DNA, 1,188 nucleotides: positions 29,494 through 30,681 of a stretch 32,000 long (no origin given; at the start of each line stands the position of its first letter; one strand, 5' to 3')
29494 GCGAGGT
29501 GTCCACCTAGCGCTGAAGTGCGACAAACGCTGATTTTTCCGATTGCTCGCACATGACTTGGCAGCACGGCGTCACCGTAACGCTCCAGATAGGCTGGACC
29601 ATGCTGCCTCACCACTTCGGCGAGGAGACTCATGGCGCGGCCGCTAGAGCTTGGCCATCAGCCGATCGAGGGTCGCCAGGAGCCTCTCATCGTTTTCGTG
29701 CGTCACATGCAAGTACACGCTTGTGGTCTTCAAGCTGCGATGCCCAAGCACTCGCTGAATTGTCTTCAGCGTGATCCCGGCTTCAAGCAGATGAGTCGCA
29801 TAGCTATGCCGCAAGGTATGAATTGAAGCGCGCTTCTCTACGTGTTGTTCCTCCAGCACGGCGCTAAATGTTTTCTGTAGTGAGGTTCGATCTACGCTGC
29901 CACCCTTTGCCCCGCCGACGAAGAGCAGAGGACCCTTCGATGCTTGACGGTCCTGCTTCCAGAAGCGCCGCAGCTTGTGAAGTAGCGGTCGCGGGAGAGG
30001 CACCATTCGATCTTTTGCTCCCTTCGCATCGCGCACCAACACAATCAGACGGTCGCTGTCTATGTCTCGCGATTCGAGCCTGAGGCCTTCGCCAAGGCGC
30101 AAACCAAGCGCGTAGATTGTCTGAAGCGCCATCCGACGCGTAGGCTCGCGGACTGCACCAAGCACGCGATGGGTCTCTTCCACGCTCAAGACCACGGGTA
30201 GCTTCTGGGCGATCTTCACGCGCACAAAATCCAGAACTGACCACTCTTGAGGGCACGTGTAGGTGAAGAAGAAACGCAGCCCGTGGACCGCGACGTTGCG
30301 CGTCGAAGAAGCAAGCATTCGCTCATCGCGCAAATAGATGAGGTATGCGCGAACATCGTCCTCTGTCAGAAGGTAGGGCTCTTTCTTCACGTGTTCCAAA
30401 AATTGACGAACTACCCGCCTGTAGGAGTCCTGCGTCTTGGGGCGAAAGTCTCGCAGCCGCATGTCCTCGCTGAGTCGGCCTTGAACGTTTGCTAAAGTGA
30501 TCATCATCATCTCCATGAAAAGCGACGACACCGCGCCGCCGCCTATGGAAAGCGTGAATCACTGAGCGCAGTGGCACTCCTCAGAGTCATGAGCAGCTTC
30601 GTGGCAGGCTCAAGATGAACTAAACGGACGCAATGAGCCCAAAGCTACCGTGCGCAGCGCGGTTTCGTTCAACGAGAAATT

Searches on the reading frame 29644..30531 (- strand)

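Call 9: search_protein_families(library=pfam, proteins=[window:29644-30531:-], max_evalue=0.001)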
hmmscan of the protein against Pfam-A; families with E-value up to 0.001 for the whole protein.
window:29644-30531:- (295 aa): 2 families
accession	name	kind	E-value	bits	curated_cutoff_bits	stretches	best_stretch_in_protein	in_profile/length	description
PF00589.27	Phage_integrase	-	3.1e-30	105.6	27.1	1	124-278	12-170/172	Phage integrase family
PF13495.12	Phage_int_SAM_4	-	6.1e-19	68.7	27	1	19-97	4-83/85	Phage integrase, N-terminal SAM-like domain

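Call 28: search_protein_families(library=ncbifam, proteins=[window:29644-30531:-], max_evalue=0.001)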
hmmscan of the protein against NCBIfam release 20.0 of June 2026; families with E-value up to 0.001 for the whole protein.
window:29644-30531:- (295 aa): 12 families
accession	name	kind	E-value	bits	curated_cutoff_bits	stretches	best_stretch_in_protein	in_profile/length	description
TIGR02249.1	integrase_gron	subfamily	3.6e-55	187.5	265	2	19-195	4-181/315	integron integrase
NF040815.2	recomb_XerA_Arch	equivalog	1.7e-51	175.3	220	1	22-280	5-258/263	site-specific tyrosine recombinase/integron integrase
TIGR02225.1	recomb_XerD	equivalog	4.4e-45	154.2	329.6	1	28-280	12-278/290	site-specific tyrosine recombinase XerD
TIGR02224.1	recomb_XerC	equivalog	5.1e-44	150.8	335.15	1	27-280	11-281/295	tyrosine recombinase XerC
NF001399.0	PRK00283.1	subfamily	7e-40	137.1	279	1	31-284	24-291/300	tyrosine recombinase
NF011946.0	PRK15417.1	equivalog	2e-37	129.2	435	2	16-190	16-191/337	integron integrase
NF002331.0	PRK01287.1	subfamily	2e-30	106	371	1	71-277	93-313/365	site-specific tyrosine recombinase XerC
NF003462.0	PRK05084.1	equivalog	6.7e-14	51.4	267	1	131-288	195-356/360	tyrosine recombinase XerS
NF007370.0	PRK09870.1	subfamily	3.8e-07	29.9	221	1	139-284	41-184/200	tyrosine-type DNA invertase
NF040693.1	recomb_GmtY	equivalog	1.1e-06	28.2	340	1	236-279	392-435/441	gamma-mobile-trio recombinase GmtY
NF002685.0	PRK02436.1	equivalog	4.1e-06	26.8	178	1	27-271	12-241/245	site-specific tyrosine recombinase XerD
NF007371.0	PRK09871.1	subfamily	9.2e-06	25.3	222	1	139-274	35-172/198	tyrosine-type DNA invertase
